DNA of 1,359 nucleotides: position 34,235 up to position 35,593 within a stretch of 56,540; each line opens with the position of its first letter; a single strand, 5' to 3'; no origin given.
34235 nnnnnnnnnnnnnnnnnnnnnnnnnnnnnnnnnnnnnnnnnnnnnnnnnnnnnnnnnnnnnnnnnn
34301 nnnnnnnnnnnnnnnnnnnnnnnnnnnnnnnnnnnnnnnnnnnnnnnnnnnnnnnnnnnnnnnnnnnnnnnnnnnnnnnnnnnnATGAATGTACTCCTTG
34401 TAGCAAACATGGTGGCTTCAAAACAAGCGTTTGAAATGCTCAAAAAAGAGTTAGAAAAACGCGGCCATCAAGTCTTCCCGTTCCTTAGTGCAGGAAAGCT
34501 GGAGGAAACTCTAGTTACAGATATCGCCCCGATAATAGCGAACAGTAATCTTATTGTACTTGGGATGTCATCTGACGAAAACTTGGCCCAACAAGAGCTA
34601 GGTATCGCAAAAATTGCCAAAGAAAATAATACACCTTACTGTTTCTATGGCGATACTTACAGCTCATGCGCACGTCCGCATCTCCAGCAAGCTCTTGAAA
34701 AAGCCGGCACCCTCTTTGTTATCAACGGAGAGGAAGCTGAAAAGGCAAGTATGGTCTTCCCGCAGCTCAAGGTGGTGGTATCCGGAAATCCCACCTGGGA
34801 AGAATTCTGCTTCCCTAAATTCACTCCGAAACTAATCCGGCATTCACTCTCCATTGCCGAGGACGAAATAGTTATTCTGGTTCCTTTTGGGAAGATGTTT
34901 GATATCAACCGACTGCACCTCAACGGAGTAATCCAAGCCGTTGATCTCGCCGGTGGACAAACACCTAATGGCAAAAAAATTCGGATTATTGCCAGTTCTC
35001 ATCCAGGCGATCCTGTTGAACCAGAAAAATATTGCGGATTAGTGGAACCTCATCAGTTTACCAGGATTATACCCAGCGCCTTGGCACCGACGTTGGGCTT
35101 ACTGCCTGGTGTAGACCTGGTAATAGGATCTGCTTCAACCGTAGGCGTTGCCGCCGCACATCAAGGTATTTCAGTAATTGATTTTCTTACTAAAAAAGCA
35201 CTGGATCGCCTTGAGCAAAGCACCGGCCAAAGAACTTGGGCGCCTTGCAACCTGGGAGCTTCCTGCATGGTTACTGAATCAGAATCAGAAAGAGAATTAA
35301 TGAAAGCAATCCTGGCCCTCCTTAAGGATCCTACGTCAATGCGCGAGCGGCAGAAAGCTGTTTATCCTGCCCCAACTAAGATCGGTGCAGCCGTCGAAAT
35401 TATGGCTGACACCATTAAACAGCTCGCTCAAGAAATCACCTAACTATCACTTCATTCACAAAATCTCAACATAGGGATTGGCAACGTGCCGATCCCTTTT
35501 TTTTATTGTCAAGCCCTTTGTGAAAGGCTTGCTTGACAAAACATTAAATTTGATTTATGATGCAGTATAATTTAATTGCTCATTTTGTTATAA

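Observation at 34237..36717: Duplicated cassette: two divergent paralogs keep near-identical promoter and terminator modules, with the -35 box buried in a hairpin/palindrome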

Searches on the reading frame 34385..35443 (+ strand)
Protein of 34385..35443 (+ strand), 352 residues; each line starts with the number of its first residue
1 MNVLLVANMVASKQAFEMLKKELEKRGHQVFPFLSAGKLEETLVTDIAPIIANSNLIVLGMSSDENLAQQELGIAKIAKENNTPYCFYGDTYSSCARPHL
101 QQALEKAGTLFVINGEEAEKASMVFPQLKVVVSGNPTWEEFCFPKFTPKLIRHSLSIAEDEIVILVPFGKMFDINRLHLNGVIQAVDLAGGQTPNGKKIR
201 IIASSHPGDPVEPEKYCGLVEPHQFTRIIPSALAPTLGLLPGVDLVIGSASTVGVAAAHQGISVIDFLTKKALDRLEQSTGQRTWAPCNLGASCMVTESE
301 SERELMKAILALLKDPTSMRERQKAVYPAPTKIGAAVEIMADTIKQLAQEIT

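Call 9: search_protein_families(library=pfam, proteins=[window:34385-35443:+], max_evalue=1)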
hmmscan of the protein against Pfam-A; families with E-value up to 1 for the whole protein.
window:34385-35443:+ (352 aa): 1 family
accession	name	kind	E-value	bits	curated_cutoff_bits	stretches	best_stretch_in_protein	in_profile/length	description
PF20155.4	TMP_3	-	0.064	13.4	41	1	61-141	21-111/192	Tape measure protein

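Call 18: find_homologous_proteins(query=window:34385-35443:+)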
Query window:34385-35443:+ (352 aa): 6 proteins with E <= 0.001 among 6275 candidates.
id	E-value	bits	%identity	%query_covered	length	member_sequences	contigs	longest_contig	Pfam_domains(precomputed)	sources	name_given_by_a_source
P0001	2.9e-229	778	100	100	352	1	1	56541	-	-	-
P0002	8.0e-69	250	40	99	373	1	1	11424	-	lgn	-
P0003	3.9e-63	232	40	98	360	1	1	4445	-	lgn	-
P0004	6.8e-62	228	38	99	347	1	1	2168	-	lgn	-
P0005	4.6e-58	215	38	99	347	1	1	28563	-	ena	-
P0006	2.3e-45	173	33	99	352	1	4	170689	-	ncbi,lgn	-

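Call 21: find_encoding_contigs(protein=P0002, flank=6000, max_places=3)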
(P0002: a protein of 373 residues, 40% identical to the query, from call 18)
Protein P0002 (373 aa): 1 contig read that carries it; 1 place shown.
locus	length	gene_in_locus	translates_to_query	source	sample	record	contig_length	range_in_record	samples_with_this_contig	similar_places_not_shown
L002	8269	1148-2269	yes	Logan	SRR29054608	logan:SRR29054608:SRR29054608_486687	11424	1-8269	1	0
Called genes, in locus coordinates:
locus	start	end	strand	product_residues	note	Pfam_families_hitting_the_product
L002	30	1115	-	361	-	PF02350:Epimerase_2 (faint)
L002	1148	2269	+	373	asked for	-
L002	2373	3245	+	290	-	PF03721:UDPG_MGDP_dh_N, PF00984:UDPG_MGDP_dh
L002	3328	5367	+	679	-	PF04932:Wzy_C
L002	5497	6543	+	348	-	-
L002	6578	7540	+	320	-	-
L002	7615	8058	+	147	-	PF01467:CTP_transf_like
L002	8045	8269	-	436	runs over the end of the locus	PF01943:Polysacc_synt, PF03023:MurJ, PF13440:Polysacc_synt_3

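Call 22: find_encoding_contigs(protein=P0005, flank=6000, max_places=3)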
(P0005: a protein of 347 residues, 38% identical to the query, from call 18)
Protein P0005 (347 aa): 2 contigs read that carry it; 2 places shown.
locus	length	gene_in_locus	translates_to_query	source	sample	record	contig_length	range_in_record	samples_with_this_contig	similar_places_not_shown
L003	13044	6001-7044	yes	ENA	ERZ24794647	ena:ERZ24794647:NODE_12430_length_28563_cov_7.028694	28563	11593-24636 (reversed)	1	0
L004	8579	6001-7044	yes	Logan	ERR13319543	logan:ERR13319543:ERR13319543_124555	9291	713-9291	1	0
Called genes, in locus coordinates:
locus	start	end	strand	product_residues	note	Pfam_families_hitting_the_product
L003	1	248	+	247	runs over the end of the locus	-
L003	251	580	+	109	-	PF03013:Pyr_excise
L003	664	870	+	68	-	PF04070:DUF378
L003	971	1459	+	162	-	PF03073:TspO_MBR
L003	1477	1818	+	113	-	PF04266:ASCH (weak)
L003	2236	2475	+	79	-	PF04070:DUF378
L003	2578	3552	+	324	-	PF01512:Complex1_51K, PF10589:NADH_4Fe-4S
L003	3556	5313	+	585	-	PF13510:Fer2_4, PF13187:Fer4_9 (faint), PF10588:NADH-G_4Fe-4S_3 (weak), PF13237:Fer4_10 (faint), PF00037:Fer4 (faint), PF12838:Fer4_7, PF02906:Fe_hyd_lg_C, PF02256:Fe_hyd_SSU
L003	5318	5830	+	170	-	PF12822:ECF_trnsprt (faint)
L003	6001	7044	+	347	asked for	-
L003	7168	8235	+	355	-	PF21088:MS_channel_1st, PF00924:MS_channel_2nd, PF21082:MS_channel_3rd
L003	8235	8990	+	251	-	PF03372:Exo_endo_phos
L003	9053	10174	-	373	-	PF13200:DUF4015, PF14871:GHL6 (weak)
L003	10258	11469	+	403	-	PF19425:Csd3_N2 (faint), PF01551:Peptidase_M23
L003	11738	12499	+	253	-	PF00142:Fer4_NifH (weak), PF01656:CbiA, PF02374:ArsA_ATPase, PF06564:CBP_BcsQ, PF09140:MipZ, PF10609:ParA, PF13614:AAA_31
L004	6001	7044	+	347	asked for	-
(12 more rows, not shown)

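Call 23: find_encoding_contigs(protein=P0006, flank=6000, max_places=4)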
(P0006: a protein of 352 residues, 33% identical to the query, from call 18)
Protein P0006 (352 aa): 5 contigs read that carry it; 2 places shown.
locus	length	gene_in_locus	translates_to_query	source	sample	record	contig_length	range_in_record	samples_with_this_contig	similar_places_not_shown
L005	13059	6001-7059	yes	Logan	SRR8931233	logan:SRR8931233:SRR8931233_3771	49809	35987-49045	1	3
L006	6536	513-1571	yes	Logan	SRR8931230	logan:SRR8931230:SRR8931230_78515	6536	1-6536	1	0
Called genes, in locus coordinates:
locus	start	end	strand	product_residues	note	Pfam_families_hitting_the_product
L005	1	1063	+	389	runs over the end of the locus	PF02350:Epimerase_2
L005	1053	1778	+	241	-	PF02348:CTP_transf_3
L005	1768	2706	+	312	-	PF00389:2-Hacid_dh, PF02826:2-Hacid_dh_C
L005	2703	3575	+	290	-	PF00892:EamA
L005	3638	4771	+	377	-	PF03102:NeuB, PF08666:SAF (weak)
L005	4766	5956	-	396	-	PF04464:Glyphos_transf (weak)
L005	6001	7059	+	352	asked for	-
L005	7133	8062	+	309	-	PF03721:UDPG_MGDP_dh_N, PF00984:UDPG_MGDP_dh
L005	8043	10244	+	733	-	PF04932:Wzy_C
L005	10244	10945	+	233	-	PF00483:NTP_transferase, PF12804:NTP_transf_3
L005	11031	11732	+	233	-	-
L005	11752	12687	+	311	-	PF01471:PG_binding_1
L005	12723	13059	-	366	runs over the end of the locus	?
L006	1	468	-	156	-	?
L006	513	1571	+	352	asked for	-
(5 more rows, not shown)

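Call 28: find_encoding_contigs(protein=P0001, flank=3000, max_places=3)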
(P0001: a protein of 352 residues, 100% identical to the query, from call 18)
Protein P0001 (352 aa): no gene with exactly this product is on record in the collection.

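Call 37: search_solved_structures(query=A3, max_evalue=10)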
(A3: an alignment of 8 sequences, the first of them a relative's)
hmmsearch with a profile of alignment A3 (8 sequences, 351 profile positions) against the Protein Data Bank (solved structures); distinct sequences matched with E-value up to 10: 7.
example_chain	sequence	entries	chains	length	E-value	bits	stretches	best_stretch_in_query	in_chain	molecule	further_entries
4hwg_A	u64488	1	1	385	0.084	14.9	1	142-232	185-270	UDP-N-acetylglucosamine 2-epimerase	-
3uc9_A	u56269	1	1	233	0.18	13.8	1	267-311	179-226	Increased recombination centers protein 6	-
8ajj_C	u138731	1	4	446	0.31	13.1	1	32-91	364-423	Dihydrolipoamide dehydrogenase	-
8ajk_A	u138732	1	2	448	0.31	13.1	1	32-91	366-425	FAD-containing oxidoreductase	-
9y3p_F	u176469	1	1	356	1.2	11.2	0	73-100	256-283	Translation initiation factor eIF2B subunit delta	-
9y3p_E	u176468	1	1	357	1.2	11.2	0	73-100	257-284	Translation initiation factor eIF2B subunit delta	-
9zuz_D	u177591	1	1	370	1.3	11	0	73-100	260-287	Translation initiation factor eIF2B subunit delta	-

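Call 42: predict_structure(alignment_id=A3)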
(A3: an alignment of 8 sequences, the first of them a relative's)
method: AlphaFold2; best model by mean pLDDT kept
length: 352 residues; sequences in the alignment: 8
mean_pLDDT: 91.5   pTM: 0.87
mean pLDDT of the five models: 91.5, 90.0, 89.8, 88.0, 86.2
residues with pLDDT >= 90: 250; 70-90: 95; 50-70: 7; < 50: 0
segments of 3 or more residues with pLDDT < 50: none
pLDDT, mean of each block of 10 residues (from residue 1): 94 95 97 82 76 94 89 93 93 87 92 92 94 93 92 93 95 94 96 95 89 87 90 89 96 92 96 88 89 90 94 96 91 95 92 68
secondary structure, 60 per line:
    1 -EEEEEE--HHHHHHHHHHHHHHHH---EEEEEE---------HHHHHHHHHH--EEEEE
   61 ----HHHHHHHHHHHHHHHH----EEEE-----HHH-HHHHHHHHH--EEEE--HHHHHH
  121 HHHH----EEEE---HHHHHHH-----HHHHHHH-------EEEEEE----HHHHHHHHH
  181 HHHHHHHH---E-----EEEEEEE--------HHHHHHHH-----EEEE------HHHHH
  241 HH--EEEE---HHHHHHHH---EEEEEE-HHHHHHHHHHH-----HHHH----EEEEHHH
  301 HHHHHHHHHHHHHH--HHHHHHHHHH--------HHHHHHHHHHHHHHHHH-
elements in order: E2-7 H10-25 E29-34 H44-53 E56-60 H65-80 E85-88 H98-106 E109-112 H115-124 E129-132 H136-142 H148-154 E162-167 H172-188 E198-204 H213-220 E226-229 H236-242 E245-248 H252-259 E263-268 H270-280 H286-289 E294-297 H298-314 H317-326 H335-351

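Call 43: search_protein_representatives(alignment_id=A3)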
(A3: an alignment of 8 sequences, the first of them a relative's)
Query: 8 sequences, 351 profile positions. Proteins with E-value up to 0.001 (for the whole library): 1397; up to 1e-10: 528; up to 1e-30: 378. The best 150 are listed.
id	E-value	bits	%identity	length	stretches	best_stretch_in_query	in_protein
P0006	1.5e-146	504.2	-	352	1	1-350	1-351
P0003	5.5e-145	499.1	-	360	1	1-349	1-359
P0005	5.7e-142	489.2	-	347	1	1-350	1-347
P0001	7.1e-140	482.3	-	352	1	1-350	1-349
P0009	1.1e-128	445.4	-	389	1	1-350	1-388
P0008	3.9e-120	417.3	-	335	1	1-349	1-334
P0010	2.8e-118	411.2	-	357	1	1-346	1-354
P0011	1.1e-117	409.3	-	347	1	1-348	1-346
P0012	3.9e-117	407.5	-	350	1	1-346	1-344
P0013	3.0e-109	381.5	-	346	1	2-346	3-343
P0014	2.3e-107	375.3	-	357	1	1-348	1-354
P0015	5.3e-106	370.9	-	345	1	1-347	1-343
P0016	3.0e-104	365.1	-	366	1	1-350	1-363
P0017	3.1e-104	365.1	-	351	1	2-348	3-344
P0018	1.5e-103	362.8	-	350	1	1-347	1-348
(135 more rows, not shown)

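Call 45: search_protein_families(library=ncbifam, proteins=[window:34385-35443:+, P0009, P0010, P0016], max_evalue=0.1)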
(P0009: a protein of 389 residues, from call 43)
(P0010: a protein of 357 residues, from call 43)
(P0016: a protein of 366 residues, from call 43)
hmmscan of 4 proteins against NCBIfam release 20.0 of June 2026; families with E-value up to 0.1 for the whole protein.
window:34385-35443:+ (352 aa): 0 families

P0009 (389 aa): 1 family
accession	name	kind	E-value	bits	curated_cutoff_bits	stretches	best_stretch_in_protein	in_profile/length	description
TIGR04396.2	surf_polysacc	subfamily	0.0037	16.5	125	0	267-388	247-364/427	surface carbohydrate biosynthesis protein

P0010 (357 aa): 2 families
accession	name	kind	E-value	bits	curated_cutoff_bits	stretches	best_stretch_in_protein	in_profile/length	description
TIGR04396.2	surf_polysacc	subfamily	3.1e-05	23.3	125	1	186-276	210-291/427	surface carbohydrate biosynthesis protein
TIGR00215.1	lpxB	equivalog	0.038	12.8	190.25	1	138-269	165-289/382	lipid-A-disaccharide synthase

P0016 (366 aa): 1 family
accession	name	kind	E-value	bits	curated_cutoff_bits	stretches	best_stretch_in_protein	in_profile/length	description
NF046086.1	BFO_1060_trans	domain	0.00071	18.8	200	1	209-283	220-294/365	BFO_1060 family glycosyltransferase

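Call 47: fold_search(model_id=the predicted structure, library=pdb)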
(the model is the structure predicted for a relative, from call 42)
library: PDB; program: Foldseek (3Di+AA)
matches with E <= 10: 1628; with E <= 0.001: 216
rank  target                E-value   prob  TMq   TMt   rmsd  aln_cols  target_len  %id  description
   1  3c4q_B                3.7e-11  1.00  0.60  0.55   6.9       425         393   16  Structure of the retaining glycosyltransferase MshA : The first step in mycothiol biosynthesis. Organism : Corynebacte (released 2008-04-01)
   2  3c4q_A                7.4e-11  1.00  0.59  0.54   7.0       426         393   15  Structure of the retaining glycosyltransferase MshA : The first step in mycothiol biosynthesis. Organism : Corynebacte (released 2008-04-01)
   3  3c48_B                8.3e-11  1.00  0.44  0.39  12.7       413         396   15  Structure of the retaining glycosyltransferase MshA: The first step in mycothiol biosynthesis. Organism: Corynebacteri (released 2008-03-25)
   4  1f6d_C                2.2e-10  1.00  0.62  0.60   6.2       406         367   15  THE STRUCTURE OF UDP-N-ACETYLGLUCOSAMINE 2-EPIMERASE FROM E. COLI. (released 2000-12-13)
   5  6tvp_B                3.7e-10  1.00  0.60  0.55   6.8       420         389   12  Structure of Mycobacterium smegmatis alpha-maltose-1-phosphate synthase GlgM (released 2020-04-22)
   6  3mbo_D                3.9e-10  1.00  0.58  0.56   6.3       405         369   13  Crystal Structure of the Glycosyltransferase BaBshA bound with UDP and L-malate (released 2010-09-29)
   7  1v4v_A                4.2e-10  1.00  0.57  0.54   6.4       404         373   12  Crystal Structure Of UDP-N-Acetylglucosamine 2-Epimerase From Thermus Thermophilus HB8 (released 2003-12-02)
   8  3c48_A                4.4e-10  1.00  0.42  0.38  12.8       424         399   16  Structure of the retaining glycosyltransferase MshA: The first step in mycothiol biosynthesis. Organism: Corynebacteri (released 2008-03-25)
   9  6vlb_A                7.1e-10  1.00  0.66  0.63   5.9       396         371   13  Crystal structure of ligand-free UDP-GlcNAc 2-epimerase from Neisseria meningitidis (released 2020-11-11)
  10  1f6d_D                7.1e-10  1.00  0.61  0.58   6.6       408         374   14  THE STRUCTURE OF UDP-N-ACETYLGLUCOSAMINE 2-EPIMERASE FROM E. COLI. (released 2000-12-13)
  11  7vz6_E                7.5e-10  1.00  0.59  0.57   7.0       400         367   14  The crystal structure of Non-hydrolyzing UDPGlcNAc 2-epimerase in complex with UDP-glucose (released 2022-11-16)
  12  3mbo_G                1.2e-09  1.00  0.58  0.57   6.4       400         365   12  Crystal Structure of the Glycosyltransferase BaBshA bound with UDP and L-malate (released 2010-09-29)
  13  1f6d_B                1.2e-09  1.00  0.63  0.60   6.4       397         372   14  THE STRUCTURE OF UDP-N-ACETYLGLUCOSAMINE 2-EPIMERASE FROM E. COLI. (released 2000-12-13)
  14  7vza_E                1.7e-09  1.00  0.61  0.60   6.3       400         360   14  The crystal structure of Non-hydrolyzing UDPGlcNAc 2-epimerase in complex with UDP (released 2022-11-16)
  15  1f6d_A                1.7e-09  1.00  0.61  0.58   6.3       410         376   14  THE STRUCTURE OF UDP-N-ACETYLGLUCOSAMINE 2-EPIMERASE FROM E. COLI. (released 2000-12-13)
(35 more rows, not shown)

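Call 53: find_related_loci(query=A5, collection=genome_contigs, flank=3000)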
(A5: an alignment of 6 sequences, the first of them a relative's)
Query A5 (352 aa) in genome_contigs; peptide patterns used: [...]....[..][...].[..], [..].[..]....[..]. (x = any residue, [..] = any of these).
123 stretches matched a pattern; 5 encode a relative of the query (tblastn E <= 1e-3); 5 distinct loci.
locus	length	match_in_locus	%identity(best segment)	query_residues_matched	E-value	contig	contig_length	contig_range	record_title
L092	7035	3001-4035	35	1-346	8e-57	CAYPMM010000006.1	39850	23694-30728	MAG TPA_asm: uncultured Candidatus Saccharibacteria bacterium isolate binchicken_co38_445 genome assembly, contig: NODE_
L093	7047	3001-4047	34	1-350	1e-52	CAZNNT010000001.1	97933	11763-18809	MAG TPA_asm: uncultured Candidatus Saccharibacteria bacterium isolate SRP090828_co3_7 genome assembly, contig: NODE_10_l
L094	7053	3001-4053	33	1-349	2e-49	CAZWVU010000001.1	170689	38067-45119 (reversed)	MAG TPA_asm: uncultured Candidatus Saccharibacteria bacterium isolate SRP193066_co2_100 genome assembly, contig: NODE_18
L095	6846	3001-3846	32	3-277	2e-31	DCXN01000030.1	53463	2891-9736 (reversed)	MAG TPA_asm: Patescibacteria group bacterium UBA2135 UBA2135_contig_7954, whole genome shotgun sequence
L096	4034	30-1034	31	1-348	8e-47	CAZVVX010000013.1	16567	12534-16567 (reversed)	MAG TPA_asm: uncultured Candidatus Saccharibacteria bacterium isolate SRP133034_co1_24 genome assembly, contig: NODE_325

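Call 68: search_protein_families(library=phrogs, proteins=[window:34385-35443:+], max_evalue=0.01)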
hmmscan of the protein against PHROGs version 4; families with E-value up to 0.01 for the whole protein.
window:34385-35443:+ (352 aa): 0 families

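Call 92: search_protein_families(library=padloc, proteins=[window:34385-35443:+], max_evalue=0.01)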
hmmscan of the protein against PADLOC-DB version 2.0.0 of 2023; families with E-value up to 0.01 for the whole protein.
window:34385-35443:+ (352 aa): 0 families

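Call 94: find_encoding_contigs(protein=P0003, flank=3000, max_places=2)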
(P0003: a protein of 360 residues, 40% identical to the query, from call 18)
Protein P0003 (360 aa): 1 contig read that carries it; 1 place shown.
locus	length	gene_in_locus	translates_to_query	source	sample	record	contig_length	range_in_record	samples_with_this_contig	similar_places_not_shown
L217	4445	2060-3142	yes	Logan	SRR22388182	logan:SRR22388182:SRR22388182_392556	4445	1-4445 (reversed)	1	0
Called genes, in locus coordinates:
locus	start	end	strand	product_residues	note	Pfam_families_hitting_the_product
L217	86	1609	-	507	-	PF05496:RuvB_N (faint), PF13177:DNA_pol3_delta2, PF00004:AAA, PF13401:AAA_22 (weak), PF13177:DNA_pol3_delta2, PF22608:DNAX_ATPase_lid, PF12169:DNA_pol3_gamma3, PF20964:DnaX_C (weak)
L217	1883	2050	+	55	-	-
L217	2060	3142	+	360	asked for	-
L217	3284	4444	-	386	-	?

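Call 95: find_encoding_contigs(protein=P0004, flank=3000, max_places=2)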
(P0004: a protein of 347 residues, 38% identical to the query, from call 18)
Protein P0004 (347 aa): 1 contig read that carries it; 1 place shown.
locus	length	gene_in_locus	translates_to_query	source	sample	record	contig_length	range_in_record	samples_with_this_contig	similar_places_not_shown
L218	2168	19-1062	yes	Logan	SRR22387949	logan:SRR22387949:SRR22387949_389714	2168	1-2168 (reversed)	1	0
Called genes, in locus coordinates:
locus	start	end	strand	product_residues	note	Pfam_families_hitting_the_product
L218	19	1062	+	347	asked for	-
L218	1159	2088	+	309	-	PF03721:UDPG_MGDP_dh_N, PF00984:UDPG_MGDP_dh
